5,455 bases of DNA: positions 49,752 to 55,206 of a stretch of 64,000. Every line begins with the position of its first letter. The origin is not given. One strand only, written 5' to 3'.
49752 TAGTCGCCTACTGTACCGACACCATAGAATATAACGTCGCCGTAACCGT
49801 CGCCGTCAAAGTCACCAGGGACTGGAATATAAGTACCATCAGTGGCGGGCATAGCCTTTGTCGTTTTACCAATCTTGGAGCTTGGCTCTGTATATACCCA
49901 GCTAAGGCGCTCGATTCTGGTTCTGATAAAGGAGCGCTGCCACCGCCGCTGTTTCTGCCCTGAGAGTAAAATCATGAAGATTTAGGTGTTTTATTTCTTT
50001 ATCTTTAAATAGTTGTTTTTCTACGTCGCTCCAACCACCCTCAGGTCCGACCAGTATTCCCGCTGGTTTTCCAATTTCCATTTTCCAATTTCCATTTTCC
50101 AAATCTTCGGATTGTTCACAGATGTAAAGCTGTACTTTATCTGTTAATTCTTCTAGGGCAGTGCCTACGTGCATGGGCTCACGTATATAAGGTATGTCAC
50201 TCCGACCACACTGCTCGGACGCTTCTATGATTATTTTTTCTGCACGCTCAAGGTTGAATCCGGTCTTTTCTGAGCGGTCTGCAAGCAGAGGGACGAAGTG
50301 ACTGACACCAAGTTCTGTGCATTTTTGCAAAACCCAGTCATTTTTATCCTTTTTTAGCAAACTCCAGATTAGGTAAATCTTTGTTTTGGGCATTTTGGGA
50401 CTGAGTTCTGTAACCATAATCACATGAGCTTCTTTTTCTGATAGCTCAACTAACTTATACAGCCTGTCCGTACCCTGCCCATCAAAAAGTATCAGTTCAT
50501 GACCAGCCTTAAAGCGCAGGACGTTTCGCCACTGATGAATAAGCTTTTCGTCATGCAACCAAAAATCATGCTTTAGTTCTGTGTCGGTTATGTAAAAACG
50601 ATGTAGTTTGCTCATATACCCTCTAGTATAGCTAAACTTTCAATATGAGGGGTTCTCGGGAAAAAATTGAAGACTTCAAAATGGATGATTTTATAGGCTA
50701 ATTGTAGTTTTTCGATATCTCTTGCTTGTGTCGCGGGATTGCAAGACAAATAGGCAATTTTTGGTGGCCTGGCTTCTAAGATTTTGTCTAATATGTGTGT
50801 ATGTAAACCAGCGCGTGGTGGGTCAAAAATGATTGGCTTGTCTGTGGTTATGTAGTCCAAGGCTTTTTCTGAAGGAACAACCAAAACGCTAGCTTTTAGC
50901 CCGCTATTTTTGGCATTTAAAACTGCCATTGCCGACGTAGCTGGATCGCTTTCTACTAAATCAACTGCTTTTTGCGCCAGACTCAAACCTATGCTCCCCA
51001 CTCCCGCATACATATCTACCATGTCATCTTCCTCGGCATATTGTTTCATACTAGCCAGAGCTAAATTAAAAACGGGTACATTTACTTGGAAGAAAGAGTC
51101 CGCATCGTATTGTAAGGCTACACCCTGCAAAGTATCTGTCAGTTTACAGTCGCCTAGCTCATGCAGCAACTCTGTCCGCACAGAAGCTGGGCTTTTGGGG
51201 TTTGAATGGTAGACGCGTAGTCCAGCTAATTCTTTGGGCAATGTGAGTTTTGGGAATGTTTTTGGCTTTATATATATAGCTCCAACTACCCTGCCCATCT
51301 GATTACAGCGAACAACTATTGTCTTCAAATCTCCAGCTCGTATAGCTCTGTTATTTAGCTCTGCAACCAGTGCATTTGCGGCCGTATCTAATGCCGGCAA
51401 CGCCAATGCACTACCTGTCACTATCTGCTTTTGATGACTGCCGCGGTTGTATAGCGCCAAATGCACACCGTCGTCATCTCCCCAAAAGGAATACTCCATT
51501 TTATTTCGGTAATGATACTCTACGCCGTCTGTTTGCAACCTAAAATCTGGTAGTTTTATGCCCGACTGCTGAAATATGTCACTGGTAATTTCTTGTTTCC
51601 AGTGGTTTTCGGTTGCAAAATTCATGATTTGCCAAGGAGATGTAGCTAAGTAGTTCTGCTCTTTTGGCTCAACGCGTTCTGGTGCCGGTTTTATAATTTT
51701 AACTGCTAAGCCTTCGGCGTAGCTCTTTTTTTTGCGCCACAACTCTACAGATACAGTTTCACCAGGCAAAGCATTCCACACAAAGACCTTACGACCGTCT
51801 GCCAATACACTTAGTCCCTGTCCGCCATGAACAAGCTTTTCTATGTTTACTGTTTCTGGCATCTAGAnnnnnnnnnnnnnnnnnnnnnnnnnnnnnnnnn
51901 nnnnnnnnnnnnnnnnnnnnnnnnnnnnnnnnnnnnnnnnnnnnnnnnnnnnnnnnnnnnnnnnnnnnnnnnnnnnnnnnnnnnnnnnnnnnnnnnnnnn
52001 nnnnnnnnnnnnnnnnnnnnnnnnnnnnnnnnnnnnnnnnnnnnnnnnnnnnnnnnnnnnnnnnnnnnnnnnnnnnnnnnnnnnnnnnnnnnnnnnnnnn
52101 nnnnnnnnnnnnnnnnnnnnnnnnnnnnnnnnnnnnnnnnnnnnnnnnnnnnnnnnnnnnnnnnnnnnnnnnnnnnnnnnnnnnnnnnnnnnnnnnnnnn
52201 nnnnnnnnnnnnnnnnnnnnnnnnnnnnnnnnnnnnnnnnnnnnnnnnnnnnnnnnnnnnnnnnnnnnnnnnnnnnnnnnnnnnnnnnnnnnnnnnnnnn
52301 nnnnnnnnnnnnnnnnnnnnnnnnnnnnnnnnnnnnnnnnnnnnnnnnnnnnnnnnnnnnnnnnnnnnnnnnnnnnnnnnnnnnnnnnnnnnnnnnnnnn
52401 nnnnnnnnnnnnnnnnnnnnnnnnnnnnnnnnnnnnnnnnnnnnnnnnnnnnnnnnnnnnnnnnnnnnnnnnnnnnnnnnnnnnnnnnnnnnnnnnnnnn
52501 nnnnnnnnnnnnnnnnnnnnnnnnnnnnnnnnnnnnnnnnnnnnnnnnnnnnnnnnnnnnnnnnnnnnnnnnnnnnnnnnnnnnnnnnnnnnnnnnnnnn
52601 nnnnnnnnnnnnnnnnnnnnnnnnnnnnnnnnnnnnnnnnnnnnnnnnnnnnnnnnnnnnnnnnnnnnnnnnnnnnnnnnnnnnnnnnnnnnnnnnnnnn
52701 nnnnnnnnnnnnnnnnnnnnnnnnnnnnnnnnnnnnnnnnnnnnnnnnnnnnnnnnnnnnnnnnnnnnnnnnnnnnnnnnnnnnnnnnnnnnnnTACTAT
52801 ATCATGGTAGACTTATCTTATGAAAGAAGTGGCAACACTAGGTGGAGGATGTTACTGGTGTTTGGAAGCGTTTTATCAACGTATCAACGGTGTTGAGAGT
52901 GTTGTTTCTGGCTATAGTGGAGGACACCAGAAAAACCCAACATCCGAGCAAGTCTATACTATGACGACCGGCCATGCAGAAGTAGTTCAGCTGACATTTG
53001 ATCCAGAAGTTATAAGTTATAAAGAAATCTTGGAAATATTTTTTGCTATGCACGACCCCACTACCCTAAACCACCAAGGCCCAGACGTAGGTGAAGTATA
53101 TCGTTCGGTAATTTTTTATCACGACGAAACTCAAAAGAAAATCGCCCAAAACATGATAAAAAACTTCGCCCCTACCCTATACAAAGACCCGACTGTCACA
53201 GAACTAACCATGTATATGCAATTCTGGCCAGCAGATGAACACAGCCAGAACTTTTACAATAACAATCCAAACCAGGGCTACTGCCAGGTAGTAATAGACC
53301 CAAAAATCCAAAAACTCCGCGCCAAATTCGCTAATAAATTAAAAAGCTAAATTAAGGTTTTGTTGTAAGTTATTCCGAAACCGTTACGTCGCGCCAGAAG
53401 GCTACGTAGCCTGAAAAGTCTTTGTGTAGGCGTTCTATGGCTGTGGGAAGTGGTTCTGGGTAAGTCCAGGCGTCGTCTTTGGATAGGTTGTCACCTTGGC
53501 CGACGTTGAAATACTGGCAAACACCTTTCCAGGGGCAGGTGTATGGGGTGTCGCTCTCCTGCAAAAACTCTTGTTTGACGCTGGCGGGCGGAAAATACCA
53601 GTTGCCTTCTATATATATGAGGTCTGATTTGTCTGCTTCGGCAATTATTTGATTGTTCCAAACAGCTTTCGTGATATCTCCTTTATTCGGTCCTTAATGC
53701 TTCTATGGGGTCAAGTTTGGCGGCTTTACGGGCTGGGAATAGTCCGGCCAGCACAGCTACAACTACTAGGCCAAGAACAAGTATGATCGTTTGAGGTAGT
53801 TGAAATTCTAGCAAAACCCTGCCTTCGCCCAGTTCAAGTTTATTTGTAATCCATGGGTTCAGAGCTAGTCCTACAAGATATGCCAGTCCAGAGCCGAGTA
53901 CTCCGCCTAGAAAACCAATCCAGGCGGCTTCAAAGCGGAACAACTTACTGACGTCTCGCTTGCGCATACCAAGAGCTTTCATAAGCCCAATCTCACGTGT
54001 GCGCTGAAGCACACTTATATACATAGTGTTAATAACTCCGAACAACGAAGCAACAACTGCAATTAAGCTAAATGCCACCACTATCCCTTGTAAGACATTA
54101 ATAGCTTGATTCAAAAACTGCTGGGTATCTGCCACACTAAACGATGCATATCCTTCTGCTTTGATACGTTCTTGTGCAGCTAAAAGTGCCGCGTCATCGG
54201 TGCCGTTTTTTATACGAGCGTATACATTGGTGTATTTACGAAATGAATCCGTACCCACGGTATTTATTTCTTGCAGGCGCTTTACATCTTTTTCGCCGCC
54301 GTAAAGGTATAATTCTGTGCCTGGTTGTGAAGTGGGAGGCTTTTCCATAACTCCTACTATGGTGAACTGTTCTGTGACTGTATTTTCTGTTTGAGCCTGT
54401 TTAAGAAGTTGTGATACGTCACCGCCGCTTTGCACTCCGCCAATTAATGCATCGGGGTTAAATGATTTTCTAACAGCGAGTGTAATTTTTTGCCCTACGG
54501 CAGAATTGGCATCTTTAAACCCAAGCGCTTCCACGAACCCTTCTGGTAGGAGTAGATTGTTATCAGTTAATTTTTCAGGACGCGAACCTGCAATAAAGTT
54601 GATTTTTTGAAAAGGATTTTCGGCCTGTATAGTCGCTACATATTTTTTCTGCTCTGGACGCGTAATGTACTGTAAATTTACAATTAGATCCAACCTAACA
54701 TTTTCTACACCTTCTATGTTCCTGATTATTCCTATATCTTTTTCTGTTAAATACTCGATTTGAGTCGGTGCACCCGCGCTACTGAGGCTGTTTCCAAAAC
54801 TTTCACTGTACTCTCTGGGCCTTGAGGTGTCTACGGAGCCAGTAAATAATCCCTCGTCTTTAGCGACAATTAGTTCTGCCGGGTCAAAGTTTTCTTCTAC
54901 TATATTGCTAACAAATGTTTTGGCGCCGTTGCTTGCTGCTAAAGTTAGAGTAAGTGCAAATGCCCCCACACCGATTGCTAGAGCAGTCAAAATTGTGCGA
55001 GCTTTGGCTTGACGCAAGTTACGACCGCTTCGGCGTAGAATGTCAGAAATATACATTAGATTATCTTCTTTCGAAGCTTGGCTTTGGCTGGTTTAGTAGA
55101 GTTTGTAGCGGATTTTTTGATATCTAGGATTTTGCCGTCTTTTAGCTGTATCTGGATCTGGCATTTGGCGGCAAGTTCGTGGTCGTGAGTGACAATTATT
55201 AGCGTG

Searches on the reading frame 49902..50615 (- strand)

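Call 52: search_protein_families(library=pfam, proteins=[window:49902-50615:-], max_evalue=0.0001)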
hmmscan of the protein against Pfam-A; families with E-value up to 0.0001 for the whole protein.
window:49902-50615:- (237 aa): 2 families
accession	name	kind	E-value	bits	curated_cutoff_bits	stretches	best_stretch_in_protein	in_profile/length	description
PF04452.19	Methyltrans_RNA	-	8e-41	139.8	23.9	1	77-228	4-161/165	RNA methyltransferase domain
PF20260.4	PUA_4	-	3e-08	34.1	23.9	1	30-66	10-46/48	RNA methyltransferase PUA domain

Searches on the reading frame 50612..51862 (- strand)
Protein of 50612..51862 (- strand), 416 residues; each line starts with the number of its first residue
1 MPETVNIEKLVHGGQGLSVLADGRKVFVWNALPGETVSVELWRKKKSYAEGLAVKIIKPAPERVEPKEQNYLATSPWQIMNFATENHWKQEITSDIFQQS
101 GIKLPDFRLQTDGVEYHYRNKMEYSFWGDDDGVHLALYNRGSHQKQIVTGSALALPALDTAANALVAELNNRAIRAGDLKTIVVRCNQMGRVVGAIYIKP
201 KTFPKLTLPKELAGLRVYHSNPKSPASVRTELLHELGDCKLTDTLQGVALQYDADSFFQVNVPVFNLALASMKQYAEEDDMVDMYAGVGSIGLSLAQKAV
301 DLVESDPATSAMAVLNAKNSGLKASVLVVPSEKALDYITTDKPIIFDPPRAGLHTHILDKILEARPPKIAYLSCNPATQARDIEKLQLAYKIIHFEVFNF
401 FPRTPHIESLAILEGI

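Call 24: search_protein_families(library=pfam, proteins=[window:50612-51862:-], max_evalue=0.00001)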
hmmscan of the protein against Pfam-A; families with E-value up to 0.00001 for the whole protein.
window:50612-51862:- (416 aa): 1 family
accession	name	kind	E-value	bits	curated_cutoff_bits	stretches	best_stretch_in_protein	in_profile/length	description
PF05958.17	tRNA_U5-meth_tr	-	1.9e-20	73.7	23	1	343-413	286-354/357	tRNA (Uracil-5-)-methyltransferase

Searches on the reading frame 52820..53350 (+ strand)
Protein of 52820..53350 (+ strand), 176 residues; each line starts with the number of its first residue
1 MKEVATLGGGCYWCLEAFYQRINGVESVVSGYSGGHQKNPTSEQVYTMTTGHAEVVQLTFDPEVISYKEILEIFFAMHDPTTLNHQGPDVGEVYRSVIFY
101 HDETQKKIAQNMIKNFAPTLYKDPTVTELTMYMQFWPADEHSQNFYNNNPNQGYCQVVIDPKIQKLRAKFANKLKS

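Call 53: search_protein_families(library=pfam, proteins=[window:52820-53350:+], max_evalue=0.0001)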
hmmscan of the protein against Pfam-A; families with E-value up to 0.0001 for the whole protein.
window:52820-53350:+ (176 aa): 1 family
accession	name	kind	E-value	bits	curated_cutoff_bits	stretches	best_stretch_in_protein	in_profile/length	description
PF01625.27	PMSR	-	9.3e-58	195.2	23.7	1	5-156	2-153/153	Peptide methionine sulfoxide reductase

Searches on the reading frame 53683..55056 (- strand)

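Call 24: search_protein_families(library=pfam, proteins=[window:53683-55056:-], max_evalue=0.00001)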
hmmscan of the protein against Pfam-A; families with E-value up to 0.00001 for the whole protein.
window:53683-55056:- (457 aa): 2 families
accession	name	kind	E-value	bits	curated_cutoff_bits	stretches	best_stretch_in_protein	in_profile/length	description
PF02687.27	FtsX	-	2e-22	79.9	25.5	1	328-450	2-120/120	FtsX-like permease C-terminal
PF12704.14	MacB_PCD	-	4.6e-10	40.6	27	1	21-294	1-203/207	MacB-like periplasmic core domain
